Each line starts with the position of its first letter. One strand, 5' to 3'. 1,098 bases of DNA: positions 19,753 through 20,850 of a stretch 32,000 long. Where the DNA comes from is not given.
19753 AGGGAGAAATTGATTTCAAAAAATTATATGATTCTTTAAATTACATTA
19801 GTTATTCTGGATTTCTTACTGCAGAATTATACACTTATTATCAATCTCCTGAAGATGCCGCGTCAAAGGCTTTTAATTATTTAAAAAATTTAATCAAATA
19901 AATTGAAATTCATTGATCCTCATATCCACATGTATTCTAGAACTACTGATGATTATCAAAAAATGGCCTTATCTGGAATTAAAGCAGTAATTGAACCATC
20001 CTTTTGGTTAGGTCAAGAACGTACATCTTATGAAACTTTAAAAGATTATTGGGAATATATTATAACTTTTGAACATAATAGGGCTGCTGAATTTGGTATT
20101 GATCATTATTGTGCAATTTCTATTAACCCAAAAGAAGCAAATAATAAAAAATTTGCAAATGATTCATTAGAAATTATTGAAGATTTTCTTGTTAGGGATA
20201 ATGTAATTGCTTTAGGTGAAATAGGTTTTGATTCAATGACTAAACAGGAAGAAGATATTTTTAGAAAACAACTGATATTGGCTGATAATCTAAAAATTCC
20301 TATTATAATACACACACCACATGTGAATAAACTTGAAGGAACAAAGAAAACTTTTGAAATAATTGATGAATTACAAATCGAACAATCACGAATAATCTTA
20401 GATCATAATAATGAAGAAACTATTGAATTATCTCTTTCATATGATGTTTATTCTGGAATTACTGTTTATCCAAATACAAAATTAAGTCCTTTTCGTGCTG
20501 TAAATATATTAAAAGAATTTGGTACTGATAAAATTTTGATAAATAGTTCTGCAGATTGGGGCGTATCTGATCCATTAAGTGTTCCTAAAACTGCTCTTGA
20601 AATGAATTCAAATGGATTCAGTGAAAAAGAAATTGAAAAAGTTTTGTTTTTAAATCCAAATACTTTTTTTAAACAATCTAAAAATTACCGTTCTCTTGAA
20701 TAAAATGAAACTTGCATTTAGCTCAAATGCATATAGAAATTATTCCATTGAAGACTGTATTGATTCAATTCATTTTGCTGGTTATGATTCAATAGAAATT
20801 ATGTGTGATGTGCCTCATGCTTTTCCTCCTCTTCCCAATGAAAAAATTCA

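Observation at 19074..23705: Archaeal 'ebo-like' operon: TIM barrel, TatD, TIM barrel, UbiA and NPP, tightly coupled, without the cyclase or EboA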

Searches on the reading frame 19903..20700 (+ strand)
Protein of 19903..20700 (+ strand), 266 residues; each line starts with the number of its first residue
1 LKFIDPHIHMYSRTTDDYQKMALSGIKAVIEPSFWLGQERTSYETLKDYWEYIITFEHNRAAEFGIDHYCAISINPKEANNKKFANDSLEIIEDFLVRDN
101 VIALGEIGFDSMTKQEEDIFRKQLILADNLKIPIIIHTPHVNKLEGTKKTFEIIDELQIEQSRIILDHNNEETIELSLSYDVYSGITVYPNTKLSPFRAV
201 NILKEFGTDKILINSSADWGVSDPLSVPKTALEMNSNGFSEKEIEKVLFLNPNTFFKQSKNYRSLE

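Call 3: search_protein_families(library=pfam, proteins=[window:19903-20700:+], max_evalue=0.01)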
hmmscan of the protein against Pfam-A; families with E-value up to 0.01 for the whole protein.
window:19903-20700:+ (266 aa): 2 families
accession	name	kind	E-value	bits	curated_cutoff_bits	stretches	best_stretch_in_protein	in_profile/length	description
PF01026.27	TatD_DNase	-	7.7e-16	58.7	27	1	4-256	1-252/253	TatD related DNase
PF02126.24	PTE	-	0.0052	16.7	22.4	0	105-256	128-297/298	Phosphotriesterase family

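Call 4: search_protein_families(library=ncbifam, proteins=[window:19903-20700:+], max_evalue=0.01)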
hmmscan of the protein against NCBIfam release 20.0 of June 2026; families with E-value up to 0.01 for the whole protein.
window:19903-20700:+ (266 aa): 4 families
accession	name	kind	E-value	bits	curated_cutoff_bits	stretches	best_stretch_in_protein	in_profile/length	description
TIGR00010.1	TIGR00010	subfamily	2.4e-13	50.1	206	1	4-175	2-159/253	YchF/TatD family DNA exonuclease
NF007745.0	PRK10425.1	equivalog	7.1e-06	25.4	395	1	71-234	58-220/260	3'-5' ssDNA/RNA exonuclease TatD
NF008075.0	PRK10812.1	equivalog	0.0022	17.3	438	1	92-191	80-184/265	metal-dependent hydrolase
NF008522.0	PRK11449.1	equivalog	0.0022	17.2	481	1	68-139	59-135/259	metal-dependent hydrolase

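Call 45: search_solved_structures(query=window:19903-20700:+, max_evalue=0.001)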
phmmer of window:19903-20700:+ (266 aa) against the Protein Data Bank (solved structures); distinct sequences matched with E-value up to 0.001: 4.
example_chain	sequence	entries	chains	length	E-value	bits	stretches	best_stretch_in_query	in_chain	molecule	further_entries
3guw_A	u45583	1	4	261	1.7e-29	106.1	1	3-257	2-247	uncharacterized protein AF_1765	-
6l25_A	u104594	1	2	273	1e-06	31.5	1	69-146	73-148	Deoxyribonuclease YcfH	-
2gzx_A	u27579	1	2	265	1e-06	31.4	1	70-147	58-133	putative TatD related DNase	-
1j6o_A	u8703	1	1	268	8.8e-05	25.1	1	69-139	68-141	TatD-related deoxyribonuclease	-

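Call 73: search_dna_similar(query=window:19903-20700:+, collection=plasmids, mode=protein, max_evalue=1e-20, max_rows=30)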
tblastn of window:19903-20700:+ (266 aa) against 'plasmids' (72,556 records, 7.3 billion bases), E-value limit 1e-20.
Records with a match: 60; places in all: 60; records where one place covers at least 80% of the query: 60.
Best place of each record, by identity: <60% 60.
By first word of the organism name: Streptomyces 27; Bacillus 6; Ketogulonicigenium 5; Mycetohabitans 3; Haloferax 3; Embleya 2; Salipiger 2; Deinococcus 2; Gloeothece 1; Aureibacter 1; and 8 more.
By predicted mobility (MOB-suite, as given by PLSDB): non-mobilizable 42; mobilizable 14; conjugative 4.
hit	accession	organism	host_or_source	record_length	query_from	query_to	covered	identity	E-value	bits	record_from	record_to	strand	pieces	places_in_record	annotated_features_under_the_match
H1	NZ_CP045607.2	Bacillus cereus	Whole organism,soil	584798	1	259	97%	49.8%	1e-86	288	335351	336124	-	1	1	TatD family hydrolase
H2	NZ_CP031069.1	Bacillus sp. JAS24-2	cell culture,soil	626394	1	259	97%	49.4%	3e-87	290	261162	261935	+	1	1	TatD family hydrolase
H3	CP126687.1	Bacillus bombysepticus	Microtermes sp. colony Mi106,bacterial ...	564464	1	259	97%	49.0%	2e-86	287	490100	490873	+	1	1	TatD family hydrolase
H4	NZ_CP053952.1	Bacillus cereus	-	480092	1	259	97%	49.0%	2e-85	285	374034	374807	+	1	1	TatD family hydrolase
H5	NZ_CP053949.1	Bacillus cereus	-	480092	1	259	97%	49.0%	2e-85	285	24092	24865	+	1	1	TatD family hydrolase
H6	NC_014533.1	Gloeothece verrucosa PCC 7822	fresh water in rice field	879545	1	259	97%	49.0%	8e-84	280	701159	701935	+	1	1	TatD family hydrolase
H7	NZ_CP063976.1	Bacillus cereus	Soil in tiger area of zoo,cell culture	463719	1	259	97%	48.6%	4e-86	286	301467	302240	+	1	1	TatD family hydrolase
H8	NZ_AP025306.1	Aureibacter tunicatorum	-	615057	1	262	98%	47.7%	5e-83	278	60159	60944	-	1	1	TatD family hydrolase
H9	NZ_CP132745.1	Mycetohabitans endofungorum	-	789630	1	259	97%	47.5%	6e-84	280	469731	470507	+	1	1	TatD family hydrolase | EboA domain-containing protein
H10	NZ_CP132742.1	Mycetohabitans endofungorum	Rhizopus microsporus,culture isolated ...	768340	1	259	97%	47.1%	9e-83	277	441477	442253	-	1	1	TatD family hydrolase | EboA domain-containing protein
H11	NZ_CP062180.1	Mycetohabitans endofungorum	Rhizopus microsporus,bacterial ...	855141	1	259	97%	47.1%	9e-83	277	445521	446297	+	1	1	TatD family hydrolase | EboA domain-containing protein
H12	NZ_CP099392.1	Natronococcus sp. CG52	cell culture,salt lake sediment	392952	1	262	98%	46.4%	2e-75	256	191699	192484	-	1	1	TatD family hydrolase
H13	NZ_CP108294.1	Streptomyces sp. NBC_00028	-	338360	1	259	97%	46.3%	8e-84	280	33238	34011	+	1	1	TatD family hydrolase | EboA domain-containing protein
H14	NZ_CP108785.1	Embleya sp. NBC_00888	-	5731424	1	259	97%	46.3%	3e-82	275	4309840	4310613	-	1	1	none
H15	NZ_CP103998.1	Ketogulonicigenium vulgare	Tenebrio molitor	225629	3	259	97%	46.3%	3e-79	267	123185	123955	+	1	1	TatD family hydrolase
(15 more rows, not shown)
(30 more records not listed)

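Call 74: get_annotated_region(hit=H12, flank=9000)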
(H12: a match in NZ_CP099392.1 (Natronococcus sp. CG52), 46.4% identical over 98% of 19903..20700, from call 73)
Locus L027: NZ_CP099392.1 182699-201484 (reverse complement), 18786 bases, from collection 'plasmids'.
description: Natronococcus sp. CG52 plasmid unnamed1, complete sequence
organism: Natronococcus sp. CG52 (NCBI taxid 2951804)
taxonomy: Archaea; Euryarchaeota; Halobacteria; Halobacteriales; Natrialbaceae; Natronococcus; Natronococcus sp. CG52
host: -; source: cell culture,salt lake sediment; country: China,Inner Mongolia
typing (MOB-suite, as given by PLSDB): non-mobilizable
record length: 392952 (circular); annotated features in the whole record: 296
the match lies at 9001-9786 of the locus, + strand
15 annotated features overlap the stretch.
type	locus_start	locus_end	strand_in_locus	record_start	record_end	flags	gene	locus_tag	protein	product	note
CDS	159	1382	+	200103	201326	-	-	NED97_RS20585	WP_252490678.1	sulfotransferase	-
CDS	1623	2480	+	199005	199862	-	cysC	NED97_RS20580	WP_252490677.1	adenylyl-sulfate kinase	GO:0006790 - sulfur compound metabolic process [Evidence IEA]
CDS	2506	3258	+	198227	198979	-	-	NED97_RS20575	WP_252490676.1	YqcI/YcgG family protein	-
CDS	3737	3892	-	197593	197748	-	-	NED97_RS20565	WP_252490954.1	hypothetical protein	-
CDS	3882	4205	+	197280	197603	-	-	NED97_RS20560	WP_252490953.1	hypothetical protein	-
CDS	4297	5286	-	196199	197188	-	-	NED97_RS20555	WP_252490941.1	asparaginase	-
CDS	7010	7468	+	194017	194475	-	-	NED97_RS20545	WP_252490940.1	GAF domain-containing protein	-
CDS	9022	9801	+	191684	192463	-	-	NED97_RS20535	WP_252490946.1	TatD family hydrolase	-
CDS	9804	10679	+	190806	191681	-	-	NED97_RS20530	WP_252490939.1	sugar phosphate isomerase/epimerase family protein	-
CDS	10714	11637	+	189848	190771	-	-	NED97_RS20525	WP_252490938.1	UbiA family prenyltransferase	-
CDS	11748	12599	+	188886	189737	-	-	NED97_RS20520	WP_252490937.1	sugar phosphate isomerase/epimerase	-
CDS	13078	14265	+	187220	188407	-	-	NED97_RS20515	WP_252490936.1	inositol-3-phosphate synthase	GO:0006021 - inositol biosynthetic process [Evidence IEA]; GO:0008654 - phospholipid biosynthetic process [Evidence IEA]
CDS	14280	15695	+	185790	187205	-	-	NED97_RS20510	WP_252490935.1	nucleotide pyrophosphatase/phosphodiesterase family protein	-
CDS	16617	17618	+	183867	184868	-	-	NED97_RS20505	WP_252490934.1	TIM barrel protein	-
CDS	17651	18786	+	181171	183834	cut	-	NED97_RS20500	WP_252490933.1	PQQ-dependent sugar dehydrogenase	-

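Call 75: get_annotated_region(hit=H13, flank=9000)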
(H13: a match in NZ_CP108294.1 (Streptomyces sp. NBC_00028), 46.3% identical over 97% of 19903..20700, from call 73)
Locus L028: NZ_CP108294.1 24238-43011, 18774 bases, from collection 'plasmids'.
description: Streptomyces sp. NBC_00028 plasmid unnamed1, complete sequence
organism: Streptomyces sp. NBC_00028 (NCBI taxid 2975624)
taxonomy: Bacteria; Actinomycetota; Actinomycetes; Kitasatosporales; Streptomycetaceae; Streptomyces; Streptomyces sp. NBC 00028
host: -; source: -; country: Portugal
typing (MOB-suite, as given by PLSDB): non-mobilizable
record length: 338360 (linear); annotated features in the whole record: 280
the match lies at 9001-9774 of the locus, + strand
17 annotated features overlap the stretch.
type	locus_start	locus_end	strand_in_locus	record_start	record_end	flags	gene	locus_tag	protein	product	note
CDS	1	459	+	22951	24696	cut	cydD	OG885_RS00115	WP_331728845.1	thiol reductant ABC exporter subunit CydD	GO:0033228 - cysteine export across plasma membrane [Evidence IEA]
CDS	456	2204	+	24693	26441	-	cydC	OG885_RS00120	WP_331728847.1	thiol reductant ABC exporter subunit CydC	GO:0033228 - cysteine export across plasma membrane [Evidence IEA]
CDS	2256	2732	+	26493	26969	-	-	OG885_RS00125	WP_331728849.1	hypothetical protein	-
CDS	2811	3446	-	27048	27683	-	-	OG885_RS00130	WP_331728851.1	hemerythrin domain-containing protein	-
CDS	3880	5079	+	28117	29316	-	-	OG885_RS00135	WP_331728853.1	ScyD/ScyE family protein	-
CDS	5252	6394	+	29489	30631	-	-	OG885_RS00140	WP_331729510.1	inositol-3-phosphate synthase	GO:0006021 - inositol biosynthetic process [Evidence IEA]; GO:0008654 - phospholipid biosynthetic process [Evidence IEA]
CDS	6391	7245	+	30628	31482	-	-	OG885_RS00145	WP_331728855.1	SCO3242 family prenyltransferase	-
CDS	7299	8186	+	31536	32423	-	-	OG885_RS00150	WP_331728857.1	sugar phosphate isomerase/epimerase family protein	-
CDS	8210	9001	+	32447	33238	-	-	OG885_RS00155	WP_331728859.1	EboA domain-containing protein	-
CDS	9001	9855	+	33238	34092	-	-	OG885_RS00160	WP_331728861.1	TatD family hydrolase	-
CDS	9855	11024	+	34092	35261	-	eboE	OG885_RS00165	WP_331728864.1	metabolite traffic protein EboE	-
CDS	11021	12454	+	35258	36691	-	-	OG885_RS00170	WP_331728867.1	nucleotide pyrophosphatase/phosphodiesterase family protein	-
CDS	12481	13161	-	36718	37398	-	-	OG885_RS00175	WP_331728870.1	response regulator transcription factor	GO:0000160 - phosphorelay signal transduction system [Evidence IEA]; GO:0006355 - regulation of DNA-templated ...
CDS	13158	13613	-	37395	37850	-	-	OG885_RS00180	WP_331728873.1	hypothetical protein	-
CDS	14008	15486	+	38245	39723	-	-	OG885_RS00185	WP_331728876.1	multicopper oxidase domain-containing protein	-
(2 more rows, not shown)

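Call 76: get_annotated_region(hit=H1, flank=9000)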
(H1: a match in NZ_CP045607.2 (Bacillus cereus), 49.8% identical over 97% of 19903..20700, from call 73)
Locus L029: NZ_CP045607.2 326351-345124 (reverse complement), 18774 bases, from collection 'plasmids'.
description: Bacillus cereus strain SB1 plasmid p1, complete sequence
organism: Bacillus cereus (NCBI taxid 1396)
taxonomy: Bacteria; Bacillota; Bacilli; Bacillales; Bacillaceae; Bacillus; Bacillus cereus
host: -; source: Whole organism,soil; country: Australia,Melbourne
typing (MOB-suite, as given by PLSDB): non-mobilizable; replicon rep_cluster_125; mating-pair formation MPF_T
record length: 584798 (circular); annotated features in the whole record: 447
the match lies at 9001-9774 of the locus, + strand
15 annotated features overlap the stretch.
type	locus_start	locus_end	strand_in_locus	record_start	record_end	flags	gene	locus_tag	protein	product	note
CDS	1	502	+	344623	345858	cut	-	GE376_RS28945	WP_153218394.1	cytochrome P450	-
CDS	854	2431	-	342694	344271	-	-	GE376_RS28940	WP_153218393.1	FAD-dependent oxidoreductase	-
CDS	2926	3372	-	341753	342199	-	-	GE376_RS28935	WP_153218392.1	GNAT family N-acetyltransferase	-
CDS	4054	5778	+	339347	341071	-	-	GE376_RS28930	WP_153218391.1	thiamine pyrophosphate-binding protein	-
CDS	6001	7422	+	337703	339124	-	-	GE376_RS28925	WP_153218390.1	PQQ-dependent sugar dehydrogenase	-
CDS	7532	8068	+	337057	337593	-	-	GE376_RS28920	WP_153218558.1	hypothetical protein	-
CDS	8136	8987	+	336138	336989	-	-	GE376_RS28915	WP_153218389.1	sugar phosphate isomerase/epimerase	-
CDS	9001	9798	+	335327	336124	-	-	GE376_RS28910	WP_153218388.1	TatD family hydrolase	-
CDS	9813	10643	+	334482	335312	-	-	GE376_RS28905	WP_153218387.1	sugar phosphate isomerase/epimerase family protein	-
CDS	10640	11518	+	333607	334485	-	eboC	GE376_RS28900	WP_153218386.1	UbiA-like protein EboC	-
CDS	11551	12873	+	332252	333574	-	-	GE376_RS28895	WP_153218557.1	nucleotide pyrophosphatase/phosphodiesterase family protein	-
CDS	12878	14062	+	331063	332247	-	-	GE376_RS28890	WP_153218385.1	inositol-3-phosphate synthase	GO:0006021 - inositol biosynthetic process [Evidence IEA]; GO:0008654 - phospholipid biosynthetic process [Evidence IEA]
CDS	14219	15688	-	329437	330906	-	-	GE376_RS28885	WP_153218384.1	glutamate decarboxylase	GO:0006540 - glutamate decarboxylation to succinate [Evidence IEA]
CDS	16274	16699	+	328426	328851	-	-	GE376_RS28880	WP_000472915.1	DUF4879 domain-containing protein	-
CDS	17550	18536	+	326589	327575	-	bsh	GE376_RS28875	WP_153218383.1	choloylglycine hydrolase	-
